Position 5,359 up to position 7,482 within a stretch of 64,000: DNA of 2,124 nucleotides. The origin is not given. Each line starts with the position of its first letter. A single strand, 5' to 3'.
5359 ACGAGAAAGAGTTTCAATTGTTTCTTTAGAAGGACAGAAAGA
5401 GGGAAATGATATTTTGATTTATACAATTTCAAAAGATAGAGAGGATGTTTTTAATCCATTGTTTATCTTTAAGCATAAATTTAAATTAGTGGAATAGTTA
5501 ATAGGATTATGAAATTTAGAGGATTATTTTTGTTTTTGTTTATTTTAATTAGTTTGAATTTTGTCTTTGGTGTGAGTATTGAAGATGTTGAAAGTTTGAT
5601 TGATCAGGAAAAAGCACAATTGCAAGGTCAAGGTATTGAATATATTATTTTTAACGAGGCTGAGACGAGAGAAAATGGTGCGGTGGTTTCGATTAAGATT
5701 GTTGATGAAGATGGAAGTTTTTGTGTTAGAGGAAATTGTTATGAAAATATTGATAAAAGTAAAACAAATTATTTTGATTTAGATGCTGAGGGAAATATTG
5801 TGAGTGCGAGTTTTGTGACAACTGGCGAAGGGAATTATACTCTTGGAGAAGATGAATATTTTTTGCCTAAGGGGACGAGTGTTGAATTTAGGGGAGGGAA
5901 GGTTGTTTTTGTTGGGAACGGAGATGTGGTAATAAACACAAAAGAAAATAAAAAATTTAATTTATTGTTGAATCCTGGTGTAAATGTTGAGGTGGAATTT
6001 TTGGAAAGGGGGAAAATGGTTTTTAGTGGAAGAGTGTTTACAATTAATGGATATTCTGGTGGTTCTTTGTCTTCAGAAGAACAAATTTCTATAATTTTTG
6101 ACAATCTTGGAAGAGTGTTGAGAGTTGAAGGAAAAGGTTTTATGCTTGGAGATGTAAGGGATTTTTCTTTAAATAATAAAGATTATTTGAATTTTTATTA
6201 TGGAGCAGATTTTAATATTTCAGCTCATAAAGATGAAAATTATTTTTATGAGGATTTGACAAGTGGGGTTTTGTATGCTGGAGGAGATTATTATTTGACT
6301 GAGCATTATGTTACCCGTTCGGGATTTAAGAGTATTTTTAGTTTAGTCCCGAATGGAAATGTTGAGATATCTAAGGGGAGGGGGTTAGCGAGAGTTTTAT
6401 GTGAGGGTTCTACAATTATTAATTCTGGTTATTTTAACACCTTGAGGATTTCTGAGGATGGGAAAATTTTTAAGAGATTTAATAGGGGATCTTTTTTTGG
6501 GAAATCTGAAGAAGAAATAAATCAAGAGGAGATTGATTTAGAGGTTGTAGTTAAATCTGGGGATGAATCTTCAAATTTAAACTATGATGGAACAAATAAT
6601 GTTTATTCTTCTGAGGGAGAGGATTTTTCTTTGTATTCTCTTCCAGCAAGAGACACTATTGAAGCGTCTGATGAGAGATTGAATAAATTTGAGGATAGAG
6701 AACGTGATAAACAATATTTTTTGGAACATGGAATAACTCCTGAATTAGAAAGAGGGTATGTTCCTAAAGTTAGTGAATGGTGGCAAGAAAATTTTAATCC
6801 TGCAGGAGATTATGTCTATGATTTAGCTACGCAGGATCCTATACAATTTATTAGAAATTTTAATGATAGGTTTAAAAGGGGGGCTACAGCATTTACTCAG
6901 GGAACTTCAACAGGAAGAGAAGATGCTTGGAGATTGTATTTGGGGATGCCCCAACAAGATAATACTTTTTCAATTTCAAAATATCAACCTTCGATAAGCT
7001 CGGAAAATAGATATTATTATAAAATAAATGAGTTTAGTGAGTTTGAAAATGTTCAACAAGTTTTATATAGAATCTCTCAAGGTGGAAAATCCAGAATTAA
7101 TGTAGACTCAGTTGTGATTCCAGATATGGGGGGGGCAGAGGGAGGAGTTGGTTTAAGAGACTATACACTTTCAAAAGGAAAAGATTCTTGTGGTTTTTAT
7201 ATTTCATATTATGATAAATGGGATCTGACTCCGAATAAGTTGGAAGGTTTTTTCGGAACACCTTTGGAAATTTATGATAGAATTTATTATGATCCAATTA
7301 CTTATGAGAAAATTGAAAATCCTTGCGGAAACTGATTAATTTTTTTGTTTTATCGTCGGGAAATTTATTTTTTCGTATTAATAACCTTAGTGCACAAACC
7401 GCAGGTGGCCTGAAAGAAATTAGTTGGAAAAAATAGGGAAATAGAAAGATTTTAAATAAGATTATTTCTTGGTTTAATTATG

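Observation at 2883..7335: Pilin-like gene sandwiched between two large paralogous secreted proteins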

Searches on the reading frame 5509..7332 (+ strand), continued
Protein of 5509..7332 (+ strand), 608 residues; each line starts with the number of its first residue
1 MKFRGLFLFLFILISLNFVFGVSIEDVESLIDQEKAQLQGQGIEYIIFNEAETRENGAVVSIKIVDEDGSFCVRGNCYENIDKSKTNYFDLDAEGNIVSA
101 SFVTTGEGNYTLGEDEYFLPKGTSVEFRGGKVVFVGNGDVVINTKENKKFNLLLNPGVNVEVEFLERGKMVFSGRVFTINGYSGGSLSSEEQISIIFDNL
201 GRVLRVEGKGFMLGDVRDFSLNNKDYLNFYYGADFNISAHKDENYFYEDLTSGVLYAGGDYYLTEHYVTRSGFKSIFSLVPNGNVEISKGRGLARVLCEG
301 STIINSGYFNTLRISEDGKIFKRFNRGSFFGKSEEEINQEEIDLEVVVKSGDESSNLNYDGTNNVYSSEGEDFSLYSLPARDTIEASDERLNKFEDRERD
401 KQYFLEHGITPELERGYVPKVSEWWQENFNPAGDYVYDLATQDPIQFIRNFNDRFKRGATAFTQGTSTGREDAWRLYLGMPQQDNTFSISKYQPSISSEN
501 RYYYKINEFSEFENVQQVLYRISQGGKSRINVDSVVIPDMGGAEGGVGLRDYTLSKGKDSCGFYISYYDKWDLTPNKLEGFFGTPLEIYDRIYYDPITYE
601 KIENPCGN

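Call 113: search_protein_families(library=pfam, alignment_id=A7, max_evalue=0.001)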
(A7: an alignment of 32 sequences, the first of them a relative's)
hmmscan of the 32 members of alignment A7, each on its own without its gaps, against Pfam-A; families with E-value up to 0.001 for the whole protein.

A. member 1, L041:21339-21857:+ (173 aa): 0 families

B. families by the number of members that match (of 32 scanned): 25 families
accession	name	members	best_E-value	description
PF01699.29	Na_Ca_ex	3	4.5e-45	Sodium/calcium exchanger protein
PF01694.28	Rhomboid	3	2.3e-28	Rhomboid domain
PF01944.22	SpoIIM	3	1.1e-26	Stage II sporulation protein M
PF02163.28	Peptidase_M50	2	1.7e-27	Peptidase family M50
PF08551.15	DUF1751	2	0.00057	Eukaryotic integral membrane protein (DUF1751)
PF01970.21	TctA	1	9.8e-49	Tripartite tricarboxylate transporter TctA family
PF02535.28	Zip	1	3.8e-47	ZIP Zinc transporter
PF01594.21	AI-2E_transport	1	8.2e-40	AI-2E family transporter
PF00535.33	Glycos_transf_2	1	1.9e-30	Glycosyl transferase family 2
PF09335.16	VTT_dom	1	1.1e-23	VTT domain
PF00924.24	MS_channel_2nd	1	1.8e-20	Mechanosensitive ion channel, beta-domain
PF13641.12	Glyco_tranf_2_3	1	6.2e-17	Glycosyltransferase like family 2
PF13506.12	Glyco_transf_21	1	1.2e-12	Glycosyl transferase family 21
PF01066.26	CDP-OH_P_transf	1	1.1e-11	CDP-alcohol phosphatidyltransferase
PF01061.29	ABC2_membrane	1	2e-11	ABC-2 type transporter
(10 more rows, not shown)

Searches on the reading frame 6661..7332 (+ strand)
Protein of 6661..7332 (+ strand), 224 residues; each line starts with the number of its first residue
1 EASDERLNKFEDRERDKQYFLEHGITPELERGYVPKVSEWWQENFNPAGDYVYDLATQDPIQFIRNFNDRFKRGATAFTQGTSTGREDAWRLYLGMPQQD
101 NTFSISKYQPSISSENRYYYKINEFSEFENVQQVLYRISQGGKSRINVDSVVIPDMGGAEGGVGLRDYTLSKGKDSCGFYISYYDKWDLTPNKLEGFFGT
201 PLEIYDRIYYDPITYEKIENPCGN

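Call 40: find_homologous_proteins(query=A5, max_evalue=0.00001)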
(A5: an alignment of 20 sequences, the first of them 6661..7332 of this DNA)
Query A5 (20 sequences) (224 aa, profile of the alignment): 371 proteins with E <= 0.00001 among 4959 candidates; the best 120 are listed.
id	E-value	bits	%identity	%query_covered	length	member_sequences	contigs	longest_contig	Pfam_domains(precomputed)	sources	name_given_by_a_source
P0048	7.4e-79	283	40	92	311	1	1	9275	-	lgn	-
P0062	7.5e-78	280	34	91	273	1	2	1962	-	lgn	-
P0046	2.1e-77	278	38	92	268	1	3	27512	-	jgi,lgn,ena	-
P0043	2.5e-77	278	39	92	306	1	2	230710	-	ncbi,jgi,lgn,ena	ncbi:MAG: hypothetical protein WC705_00405 [Candidatus Paceibacterota bacterium]|jgi:hypothetical pr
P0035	3.1e-77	278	37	94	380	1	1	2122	-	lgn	-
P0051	3.1e-77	278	34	93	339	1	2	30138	-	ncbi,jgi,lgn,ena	-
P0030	4.8e-77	277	37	96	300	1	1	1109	-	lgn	-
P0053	2.2e-75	272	35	98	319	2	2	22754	-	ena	-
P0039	3.1e-75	271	36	98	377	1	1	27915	-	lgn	-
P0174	4.5e-75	271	35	97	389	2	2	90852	-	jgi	jgi:hypothetical protein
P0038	7.0e-75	270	37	97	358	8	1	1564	-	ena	-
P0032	1.2e-74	269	38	92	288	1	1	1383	-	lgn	-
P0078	6.5e-74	267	34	94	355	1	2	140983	-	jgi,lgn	jgi:hypothetical protein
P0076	6.4e-73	264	41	94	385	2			-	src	-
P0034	1.1e-71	260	34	96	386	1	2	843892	-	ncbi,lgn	-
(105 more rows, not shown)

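Call 41: find_related_loci(query=A5, collection=genome_contigs, flank=8000)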
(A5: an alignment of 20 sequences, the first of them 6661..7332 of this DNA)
Query A5 (224 aa) in genome_contigs; peptide patterns used: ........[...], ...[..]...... (x = any residue, [..] = any of these).
60 stretches matched a pattern; 33 encode a relative of the query (tblastn E <= 1e-3); 33 distinct loci.
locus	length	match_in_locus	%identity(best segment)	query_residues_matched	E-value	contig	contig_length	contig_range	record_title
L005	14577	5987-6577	37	6-219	1e-33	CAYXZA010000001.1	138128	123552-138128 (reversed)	MAG TPA_asm: uncultured Candidatus Saccharibacteria bacterium isolate SRP219642_co7_573 genome assembly, contig: NODE_10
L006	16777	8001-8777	34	4-218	3e-33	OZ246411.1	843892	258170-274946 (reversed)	MAG: uncultured Candidatus Saccharibacteria bacterium isolate SRP242652_co1_90 genome assembly, chromosome: 1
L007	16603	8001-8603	39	14-220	5e-33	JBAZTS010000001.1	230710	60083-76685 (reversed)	MAG: Candidatus Paceibacterota bacterium isolate SO_2017_GW1_209 NODE_420_length_230710_cov_6.382726_OW334_2017, whole g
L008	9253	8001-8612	40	13-223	7e-33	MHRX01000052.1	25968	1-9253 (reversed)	MAG: Candidatus Taylorbacteria bacterium RIFCSPLOWO2_01_FULL_45_15b rifcsplowo2_01_scaffold_6188, whole genome shotgun s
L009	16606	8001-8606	37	9-222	4e-33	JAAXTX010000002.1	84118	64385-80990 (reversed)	MAG: Candidatus Moraniibacteriota bacterium isolate W4_Combined_metabat1_121 W4_Combined_metabat1_121_NODE_51, whole gen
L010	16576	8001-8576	41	24-218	1e-31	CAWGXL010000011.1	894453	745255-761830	MAG: uncultured bacterium isolate MFD09206.bin.2.20 genome assembly, contig: contig_9876, whole genome shotgun sequence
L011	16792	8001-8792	34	10-219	2e-31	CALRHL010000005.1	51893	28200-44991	MAG: Candidatus Uhrbacteria bacterium RIFOXYB12_FULL_58_10 isolate MaH-04nov19-280 genome assembly, contig: MaH-04nov19-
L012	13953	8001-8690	33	1-219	4e-29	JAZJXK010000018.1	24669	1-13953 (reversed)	MAG: Patescibacteria group bacterium isolate ADI_H1L2_2_122_18_3-bin007_1 ADIH1L22_B007_1_000000000018, whole genome sho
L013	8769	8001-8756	33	13-221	9e-29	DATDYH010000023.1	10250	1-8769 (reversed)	MAG TPA_asm: Candidatus Nanoarchaeia archaeon isolate SMAG_U8160 k141_340929, whole genome shotgun sequence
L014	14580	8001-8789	33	10-218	1e-28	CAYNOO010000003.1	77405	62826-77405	MAG TPA_asm: uncultured Candidatus Saccharibacteria bacterium isolate SRP193066_co1_20 genome assembly, contig: NODE_361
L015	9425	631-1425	31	8-219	2e-26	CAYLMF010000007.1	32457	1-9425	MAG TPA_asm: uncultured Bdellovibrionales bacterium isolate SRP286056_co1_478 genome assembly, contig: NODE_1500_length_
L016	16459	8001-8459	41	85-218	9e-26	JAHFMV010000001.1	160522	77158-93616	MAG: Candidatus Kaiserbacteria bacterium isolate nzgw465 NODE_102_length_160523_cov_5.534987, whole genome shotgun seque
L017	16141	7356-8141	31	10-218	1e-25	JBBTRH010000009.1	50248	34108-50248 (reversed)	MAG: Patescibacteria group bacterium isolate H32-bin145_1 H32_bin145_1_000000000009, whole genome shotgun sequence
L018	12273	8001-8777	33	10-215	4e-25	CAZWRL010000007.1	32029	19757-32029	MAG TPA_asm: uncultured Gammaproteobacteria bacterium isolate binchicken_co21_262 genome assembly, contig: NODE_515_leng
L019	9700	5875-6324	41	86-219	4e-25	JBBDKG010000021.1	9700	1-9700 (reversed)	MAG: Candidatus Paceibacterota bacterium isolate LejiaA_53_16 Lejia_A_9761_length_9700_cov_10, whole genome shotgun sequ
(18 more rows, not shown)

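Call 85: search_solved_structures(query=A5, max_evalue=10)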
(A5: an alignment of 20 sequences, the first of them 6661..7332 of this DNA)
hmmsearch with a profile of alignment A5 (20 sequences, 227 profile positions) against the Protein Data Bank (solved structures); distinct sequences matched with E-value up to 10: 0.
